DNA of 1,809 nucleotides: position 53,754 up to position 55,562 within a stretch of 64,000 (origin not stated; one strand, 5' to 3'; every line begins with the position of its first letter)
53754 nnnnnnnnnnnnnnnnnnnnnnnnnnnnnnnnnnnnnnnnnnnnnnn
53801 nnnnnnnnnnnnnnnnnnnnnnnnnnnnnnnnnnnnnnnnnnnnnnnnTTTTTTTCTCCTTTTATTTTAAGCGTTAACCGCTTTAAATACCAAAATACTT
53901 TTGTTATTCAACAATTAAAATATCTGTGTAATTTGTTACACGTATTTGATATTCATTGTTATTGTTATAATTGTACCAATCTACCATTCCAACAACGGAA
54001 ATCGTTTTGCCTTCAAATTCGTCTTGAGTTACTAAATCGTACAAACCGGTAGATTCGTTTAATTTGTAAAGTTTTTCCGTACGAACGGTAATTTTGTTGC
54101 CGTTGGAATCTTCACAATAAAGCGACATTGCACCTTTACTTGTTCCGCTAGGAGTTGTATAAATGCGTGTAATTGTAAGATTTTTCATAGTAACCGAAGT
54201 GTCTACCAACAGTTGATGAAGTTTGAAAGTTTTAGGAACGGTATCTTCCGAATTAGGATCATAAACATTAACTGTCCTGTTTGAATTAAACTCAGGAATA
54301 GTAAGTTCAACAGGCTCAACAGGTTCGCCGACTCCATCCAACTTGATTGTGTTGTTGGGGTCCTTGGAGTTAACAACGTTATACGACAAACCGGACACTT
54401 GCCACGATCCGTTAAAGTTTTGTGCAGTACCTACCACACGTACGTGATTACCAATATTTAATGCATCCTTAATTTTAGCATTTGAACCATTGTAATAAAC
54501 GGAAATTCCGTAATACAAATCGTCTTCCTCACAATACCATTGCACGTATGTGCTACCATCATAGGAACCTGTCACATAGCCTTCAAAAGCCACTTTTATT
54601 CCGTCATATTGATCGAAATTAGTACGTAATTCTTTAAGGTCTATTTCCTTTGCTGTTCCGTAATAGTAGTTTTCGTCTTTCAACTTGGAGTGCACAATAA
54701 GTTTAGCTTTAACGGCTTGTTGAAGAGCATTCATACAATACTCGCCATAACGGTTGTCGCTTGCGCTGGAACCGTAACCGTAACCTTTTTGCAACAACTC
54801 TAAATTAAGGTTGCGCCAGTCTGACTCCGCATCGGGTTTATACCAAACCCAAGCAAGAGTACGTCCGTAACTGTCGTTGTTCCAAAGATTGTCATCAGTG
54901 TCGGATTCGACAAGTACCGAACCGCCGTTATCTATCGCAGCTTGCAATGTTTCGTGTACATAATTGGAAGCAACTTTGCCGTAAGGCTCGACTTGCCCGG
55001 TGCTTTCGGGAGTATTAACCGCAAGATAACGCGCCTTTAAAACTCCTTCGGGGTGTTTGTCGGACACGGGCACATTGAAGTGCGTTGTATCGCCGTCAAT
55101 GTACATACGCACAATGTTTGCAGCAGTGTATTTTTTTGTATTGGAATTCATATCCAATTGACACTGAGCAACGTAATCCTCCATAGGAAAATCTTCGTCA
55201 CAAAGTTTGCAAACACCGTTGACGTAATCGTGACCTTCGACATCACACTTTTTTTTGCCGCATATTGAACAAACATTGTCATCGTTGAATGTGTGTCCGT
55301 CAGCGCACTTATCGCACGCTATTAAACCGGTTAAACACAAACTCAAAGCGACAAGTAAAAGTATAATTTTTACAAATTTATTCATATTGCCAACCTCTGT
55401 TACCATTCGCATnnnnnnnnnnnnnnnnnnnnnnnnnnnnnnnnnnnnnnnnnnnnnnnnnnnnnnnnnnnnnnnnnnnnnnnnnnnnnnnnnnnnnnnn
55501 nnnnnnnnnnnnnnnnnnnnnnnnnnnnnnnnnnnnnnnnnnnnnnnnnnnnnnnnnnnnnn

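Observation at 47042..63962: Candidate extracellular nucleic-acid harvesting island: SNase lipoprotein inside a CUT1 ABC importer operon, with a 5'-nucleotidase lipoprotein and an nrnA-nrnA-surE operon alongside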

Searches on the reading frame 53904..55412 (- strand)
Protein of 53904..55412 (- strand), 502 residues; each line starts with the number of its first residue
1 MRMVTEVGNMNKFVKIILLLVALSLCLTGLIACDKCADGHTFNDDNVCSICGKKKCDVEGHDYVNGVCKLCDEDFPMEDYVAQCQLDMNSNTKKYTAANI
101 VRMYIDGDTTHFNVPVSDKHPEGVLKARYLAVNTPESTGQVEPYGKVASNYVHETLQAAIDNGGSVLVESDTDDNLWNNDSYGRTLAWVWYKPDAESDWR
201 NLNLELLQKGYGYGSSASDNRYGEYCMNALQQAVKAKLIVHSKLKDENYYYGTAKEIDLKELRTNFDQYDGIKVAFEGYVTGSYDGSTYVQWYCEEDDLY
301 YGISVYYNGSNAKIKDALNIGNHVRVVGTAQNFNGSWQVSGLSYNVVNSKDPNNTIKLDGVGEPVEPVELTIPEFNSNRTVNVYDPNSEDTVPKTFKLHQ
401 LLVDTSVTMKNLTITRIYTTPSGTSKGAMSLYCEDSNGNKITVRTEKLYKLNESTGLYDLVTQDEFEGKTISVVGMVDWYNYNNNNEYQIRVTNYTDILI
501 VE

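Call 4: search_protein_families(library=pfam, proteins=[window:53904-55412:-], max_evalue=0.01)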
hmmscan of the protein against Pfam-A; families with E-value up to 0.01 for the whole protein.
window:53904-55412:- (502 aa): 2 families
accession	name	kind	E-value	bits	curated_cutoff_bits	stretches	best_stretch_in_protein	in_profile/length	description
PF00565.23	SNase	-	2.6e-09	37.9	21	1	128-234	3-98/107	Staphylococcal nuclease homologue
PF01336.31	tRNA_anti-codon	-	0.00065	20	27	0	298-345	24-73/75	OB-fold nucleic acid binding domain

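Call 21: search_solved_structures(query=window:53904-55385:-, max_evalue=0.01, show_alignments=1)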
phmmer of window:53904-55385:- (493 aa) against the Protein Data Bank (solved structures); distinct sequences matched with E-value up to 0.01: 0.

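Call 29: search_protein_families(library=ncbifam, proteins=[window:53904-55385:-], max_evalue=0.01)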
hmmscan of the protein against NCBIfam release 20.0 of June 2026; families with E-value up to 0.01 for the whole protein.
window:53904-55385:- (493 aa): 1 family
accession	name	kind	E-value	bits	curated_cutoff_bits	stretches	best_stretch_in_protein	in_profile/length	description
NF047694.1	TnucaseNucIStaph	equivalog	2.7e-11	43.3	250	1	79-229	36-171/175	thermonuclease NucI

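Call 95: search_protein_families(library=pfam, alignment_id=A5, max_evalue=0.01)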
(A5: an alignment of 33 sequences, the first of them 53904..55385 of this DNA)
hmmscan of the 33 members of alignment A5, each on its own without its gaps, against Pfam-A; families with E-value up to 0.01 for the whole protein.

A. member 1, window:53904-55385:- (493 aa): 2 families
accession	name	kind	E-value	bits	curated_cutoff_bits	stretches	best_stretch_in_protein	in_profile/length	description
PF00565.23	SNase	-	2.5e-09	38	21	1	119-225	3-98/107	Staphylococcal nuclease homologue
PF01336.31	tRNA_anti-codon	-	0.00065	20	27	0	289-336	24-73/75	OB-fold nucleic acid binding domain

B. families by the number of members that match (of 33 scanned): 7 families
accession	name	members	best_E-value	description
PF00565.23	SNase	33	1.5e-13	Staphylococcal nuclease homologue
PF01336.31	tRNA_anti-codon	3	0.00038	OB-fold nucleic acid binding domain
PF13742.12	tRNA_anti_2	3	0.0021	OB-fold nucleic acid binding domain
PF17991.7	Thioredoxin_10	2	0.0048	Thioredoxin like C-terminal domain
PF12869.13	tRNA_anti-like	1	0.0028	tRNA_anti-like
PF21537.2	DUF1980_C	1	0.0045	DUF1980 C-terminal domain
PF24488.1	DUF7584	1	0.0081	Domain of unknown function (DUF7584)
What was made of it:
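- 53904..55385 (-): SNase-type nuclease lipoprotein, 14 nt after the binding-protein gene. Pfam SNase (calls 4, 95). Weak OB-fold hit in the C-terminal half (calls 4, 95).
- On YhcR-type fused wall nuclease: SNase carries at most weak OB-fold signals (calls 4, 95).
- Tried and rejected: Only sub-threshold hits, in 7/33 members (call 95).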

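Call 96: search_solved_structures(query=A5, max_evalue=0.01)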
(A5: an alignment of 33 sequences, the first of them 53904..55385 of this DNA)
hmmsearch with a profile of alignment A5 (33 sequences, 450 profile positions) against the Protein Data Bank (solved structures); distinct sequences matched with E-value up to 0.01: 283 (the best 60 are shown).
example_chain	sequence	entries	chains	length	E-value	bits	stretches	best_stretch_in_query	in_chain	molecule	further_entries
2rks_A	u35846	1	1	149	7.9e-12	47.9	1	60-203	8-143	Thermonuclease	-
3d6c_A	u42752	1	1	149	9.4e-12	47.6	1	60-203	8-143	Thermonuclease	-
3mhb_A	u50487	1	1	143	9.8e-12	47.6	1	60-203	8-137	Thermonuclease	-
3mvv_A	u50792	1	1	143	1.4e-11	47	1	60-203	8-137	Thermonuclease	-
1ey8_A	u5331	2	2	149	1.4e-11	47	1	60-203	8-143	STAPHYLOCOCCAL NUCLEASE | Thermonuclease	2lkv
4kta_A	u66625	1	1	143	1.6e-11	46.9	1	60-203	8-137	Thermonuclease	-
2f0s_A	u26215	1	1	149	2.4e-11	46.3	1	60-203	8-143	Staphylococcal nuclease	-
1snq_A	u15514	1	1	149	2.5e-11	46.2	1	60-203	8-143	STAPHYLOCOCCAL NUCLEASE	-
2pw5_A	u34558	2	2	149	2.7e-11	46.1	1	60-203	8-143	Thermonuclease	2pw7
4qf4_A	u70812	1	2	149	4.2e-11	45.5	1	60-203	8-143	Thermonuclease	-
1ey7_A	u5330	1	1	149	4.2e-11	45.5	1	60-203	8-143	STAPHYLOCOCCAL NUCLEASE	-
2of1_A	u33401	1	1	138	4.3e-11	45.4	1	60-202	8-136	Staphylococcal thermonuclease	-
2f0t_A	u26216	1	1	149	4.4e-11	45.4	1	60-203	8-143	Staphylococcal nuclease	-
2pyk_A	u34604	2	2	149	4.7e-11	45.3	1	60-203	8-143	Thermonuclease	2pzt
3nxw_A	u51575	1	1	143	4.8e-11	45.3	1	60-203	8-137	Thermonuclease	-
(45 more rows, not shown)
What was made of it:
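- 53904..55385 (-): The profile covers S. aureus nuclease residues 8-143 (call 96).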
